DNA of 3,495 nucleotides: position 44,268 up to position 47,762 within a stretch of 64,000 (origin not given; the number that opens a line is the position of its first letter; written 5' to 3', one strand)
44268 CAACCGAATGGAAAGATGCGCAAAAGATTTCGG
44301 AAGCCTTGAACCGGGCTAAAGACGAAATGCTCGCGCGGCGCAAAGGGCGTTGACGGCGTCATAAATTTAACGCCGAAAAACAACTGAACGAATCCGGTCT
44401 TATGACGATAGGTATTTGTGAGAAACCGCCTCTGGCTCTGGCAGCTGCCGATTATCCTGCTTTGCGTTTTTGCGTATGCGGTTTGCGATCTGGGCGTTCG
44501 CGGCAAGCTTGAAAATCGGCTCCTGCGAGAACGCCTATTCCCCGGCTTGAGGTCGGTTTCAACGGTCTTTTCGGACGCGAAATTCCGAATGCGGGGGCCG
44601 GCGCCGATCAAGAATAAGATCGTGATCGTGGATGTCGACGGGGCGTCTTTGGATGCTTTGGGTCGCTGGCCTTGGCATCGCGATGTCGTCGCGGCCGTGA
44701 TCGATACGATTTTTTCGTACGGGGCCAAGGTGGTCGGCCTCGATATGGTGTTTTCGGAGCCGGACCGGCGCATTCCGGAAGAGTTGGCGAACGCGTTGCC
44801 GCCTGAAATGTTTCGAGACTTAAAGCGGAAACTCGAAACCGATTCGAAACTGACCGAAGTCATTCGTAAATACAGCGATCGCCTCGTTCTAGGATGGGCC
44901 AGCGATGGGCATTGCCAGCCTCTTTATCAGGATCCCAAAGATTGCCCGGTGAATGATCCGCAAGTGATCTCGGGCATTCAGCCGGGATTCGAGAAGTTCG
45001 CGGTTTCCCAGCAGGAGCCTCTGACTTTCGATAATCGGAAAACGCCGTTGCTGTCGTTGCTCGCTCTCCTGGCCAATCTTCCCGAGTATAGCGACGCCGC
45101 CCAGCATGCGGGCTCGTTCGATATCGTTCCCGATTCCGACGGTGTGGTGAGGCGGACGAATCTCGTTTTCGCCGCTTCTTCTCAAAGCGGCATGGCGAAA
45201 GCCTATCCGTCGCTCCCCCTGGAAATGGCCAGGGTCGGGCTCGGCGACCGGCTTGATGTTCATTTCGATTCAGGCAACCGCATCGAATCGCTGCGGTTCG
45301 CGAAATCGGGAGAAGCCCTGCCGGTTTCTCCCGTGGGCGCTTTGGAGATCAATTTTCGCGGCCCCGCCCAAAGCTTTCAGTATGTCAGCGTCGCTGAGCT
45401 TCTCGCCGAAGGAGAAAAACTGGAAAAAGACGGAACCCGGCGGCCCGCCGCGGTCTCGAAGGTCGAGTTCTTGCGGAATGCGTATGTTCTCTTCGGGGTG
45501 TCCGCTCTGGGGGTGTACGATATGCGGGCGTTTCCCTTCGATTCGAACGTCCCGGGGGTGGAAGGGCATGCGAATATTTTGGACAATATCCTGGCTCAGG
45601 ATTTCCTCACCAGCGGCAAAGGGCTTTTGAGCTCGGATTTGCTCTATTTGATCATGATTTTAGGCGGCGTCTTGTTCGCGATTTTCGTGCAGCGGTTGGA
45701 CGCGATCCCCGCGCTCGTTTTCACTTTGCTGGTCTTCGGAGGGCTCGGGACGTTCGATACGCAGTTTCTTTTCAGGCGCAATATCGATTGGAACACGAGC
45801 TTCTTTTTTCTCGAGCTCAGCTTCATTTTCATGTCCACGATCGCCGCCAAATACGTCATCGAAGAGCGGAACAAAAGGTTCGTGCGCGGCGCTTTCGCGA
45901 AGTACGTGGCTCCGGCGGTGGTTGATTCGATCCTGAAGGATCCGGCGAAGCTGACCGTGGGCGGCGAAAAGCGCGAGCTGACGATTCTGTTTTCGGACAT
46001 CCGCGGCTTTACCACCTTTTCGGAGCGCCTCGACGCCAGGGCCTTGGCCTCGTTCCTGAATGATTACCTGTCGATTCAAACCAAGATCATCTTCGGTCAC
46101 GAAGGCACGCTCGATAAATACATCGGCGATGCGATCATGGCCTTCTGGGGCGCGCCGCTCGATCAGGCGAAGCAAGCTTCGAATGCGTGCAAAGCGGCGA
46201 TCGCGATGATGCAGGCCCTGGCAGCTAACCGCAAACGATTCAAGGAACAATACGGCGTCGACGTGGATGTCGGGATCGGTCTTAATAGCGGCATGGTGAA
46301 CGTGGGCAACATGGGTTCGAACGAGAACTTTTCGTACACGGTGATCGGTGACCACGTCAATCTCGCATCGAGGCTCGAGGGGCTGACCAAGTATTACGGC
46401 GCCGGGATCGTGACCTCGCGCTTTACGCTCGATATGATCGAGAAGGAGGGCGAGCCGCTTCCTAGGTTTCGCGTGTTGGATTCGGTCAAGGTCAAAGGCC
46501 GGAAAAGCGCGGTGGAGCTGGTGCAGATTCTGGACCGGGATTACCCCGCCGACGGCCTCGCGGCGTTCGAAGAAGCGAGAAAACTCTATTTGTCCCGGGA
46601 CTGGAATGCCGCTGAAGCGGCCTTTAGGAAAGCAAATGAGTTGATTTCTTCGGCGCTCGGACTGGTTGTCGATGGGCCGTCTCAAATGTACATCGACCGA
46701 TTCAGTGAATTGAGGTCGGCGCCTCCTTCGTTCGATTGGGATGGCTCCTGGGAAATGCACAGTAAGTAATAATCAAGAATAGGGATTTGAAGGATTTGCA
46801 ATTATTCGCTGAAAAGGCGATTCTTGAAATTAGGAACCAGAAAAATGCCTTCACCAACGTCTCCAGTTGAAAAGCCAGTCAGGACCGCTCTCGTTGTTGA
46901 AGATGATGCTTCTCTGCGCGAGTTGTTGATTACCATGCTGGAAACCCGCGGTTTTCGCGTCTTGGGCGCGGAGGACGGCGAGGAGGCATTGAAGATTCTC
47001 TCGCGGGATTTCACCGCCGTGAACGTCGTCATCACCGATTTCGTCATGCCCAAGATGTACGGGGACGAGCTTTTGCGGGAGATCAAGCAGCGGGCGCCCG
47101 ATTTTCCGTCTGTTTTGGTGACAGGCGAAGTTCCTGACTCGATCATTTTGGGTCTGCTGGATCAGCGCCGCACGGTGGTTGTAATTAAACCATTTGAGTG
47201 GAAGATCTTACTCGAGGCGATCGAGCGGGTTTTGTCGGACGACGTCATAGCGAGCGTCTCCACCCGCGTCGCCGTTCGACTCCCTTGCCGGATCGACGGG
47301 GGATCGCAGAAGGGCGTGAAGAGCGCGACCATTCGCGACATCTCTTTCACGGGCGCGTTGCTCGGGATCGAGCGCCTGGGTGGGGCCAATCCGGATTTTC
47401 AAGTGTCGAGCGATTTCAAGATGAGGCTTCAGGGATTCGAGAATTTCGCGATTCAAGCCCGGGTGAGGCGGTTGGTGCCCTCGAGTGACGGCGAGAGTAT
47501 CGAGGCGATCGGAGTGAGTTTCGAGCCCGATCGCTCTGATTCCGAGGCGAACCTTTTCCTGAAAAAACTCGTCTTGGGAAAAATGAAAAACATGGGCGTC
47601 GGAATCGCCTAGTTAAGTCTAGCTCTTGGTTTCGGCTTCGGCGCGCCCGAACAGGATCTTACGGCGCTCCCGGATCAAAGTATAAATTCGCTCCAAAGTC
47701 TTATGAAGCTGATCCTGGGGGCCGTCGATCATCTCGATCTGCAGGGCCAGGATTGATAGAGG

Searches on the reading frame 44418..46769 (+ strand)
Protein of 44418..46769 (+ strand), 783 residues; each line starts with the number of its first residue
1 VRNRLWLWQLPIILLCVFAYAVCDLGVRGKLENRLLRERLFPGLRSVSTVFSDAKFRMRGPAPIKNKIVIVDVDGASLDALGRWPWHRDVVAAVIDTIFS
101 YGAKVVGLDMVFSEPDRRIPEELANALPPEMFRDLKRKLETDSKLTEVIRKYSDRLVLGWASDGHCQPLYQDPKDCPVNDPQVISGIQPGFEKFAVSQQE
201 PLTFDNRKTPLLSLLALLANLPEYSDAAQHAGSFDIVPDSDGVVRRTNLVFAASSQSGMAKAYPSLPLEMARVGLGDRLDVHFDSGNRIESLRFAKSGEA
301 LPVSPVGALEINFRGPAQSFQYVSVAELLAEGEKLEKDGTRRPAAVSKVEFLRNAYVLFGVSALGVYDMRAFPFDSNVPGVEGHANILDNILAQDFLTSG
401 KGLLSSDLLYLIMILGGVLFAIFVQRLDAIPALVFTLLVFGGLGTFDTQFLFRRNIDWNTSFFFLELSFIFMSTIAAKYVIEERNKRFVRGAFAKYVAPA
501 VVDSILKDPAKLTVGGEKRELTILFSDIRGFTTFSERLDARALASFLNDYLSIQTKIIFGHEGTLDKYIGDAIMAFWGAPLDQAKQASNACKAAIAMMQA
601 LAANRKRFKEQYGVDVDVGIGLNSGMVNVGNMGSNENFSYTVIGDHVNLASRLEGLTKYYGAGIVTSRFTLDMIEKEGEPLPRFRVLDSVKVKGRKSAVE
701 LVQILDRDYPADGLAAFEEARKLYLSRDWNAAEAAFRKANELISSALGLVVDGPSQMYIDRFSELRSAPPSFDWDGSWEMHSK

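Call 3: search_protein_families(library=pfam, proteins=[window:44418-46769:+], max_evalue=1)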
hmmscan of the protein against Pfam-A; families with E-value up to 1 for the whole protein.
window:44418-46769:+ (783 aa): 2 families
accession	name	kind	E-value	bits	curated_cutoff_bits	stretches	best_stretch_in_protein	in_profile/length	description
PF05226.16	CHASE2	-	1.6e-51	175.8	26.3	1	44-419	14-253/257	CHASE2 domain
PF00211.25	Guanylate_cyc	-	1.7e-20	73.9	21.9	1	518-697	6-175/183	Adenylate and Guanylate cyclase catalytic domain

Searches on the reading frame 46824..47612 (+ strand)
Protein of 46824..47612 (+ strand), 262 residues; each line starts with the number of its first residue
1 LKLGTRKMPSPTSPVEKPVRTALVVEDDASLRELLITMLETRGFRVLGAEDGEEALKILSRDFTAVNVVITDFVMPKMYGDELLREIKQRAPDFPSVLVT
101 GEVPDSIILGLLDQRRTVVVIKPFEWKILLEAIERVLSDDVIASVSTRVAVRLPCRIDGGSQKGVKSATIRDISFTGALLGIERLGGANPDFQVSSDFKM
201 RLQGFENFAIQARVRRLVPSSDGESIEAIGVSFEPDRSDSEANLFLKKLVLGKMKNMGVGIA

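Call 13: search_protein_families(library=pfam, proteins=[window:46824-47612:+], max_evalue=0.001)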
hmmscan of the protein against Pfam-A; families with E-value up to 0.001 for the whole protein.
window:46824-47612:+ (262 aa): 2 families
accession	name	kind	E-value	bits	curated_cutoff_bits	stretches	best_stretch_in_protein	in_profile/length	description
PF00072.30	Response_reg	-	6.1e-19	68.7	30.2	1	23-133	2-110/111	Response regulator receiver domain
PF07238.19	PilZ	-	9e-10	39.2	22.5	1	147-244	6-96/102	PilZ domain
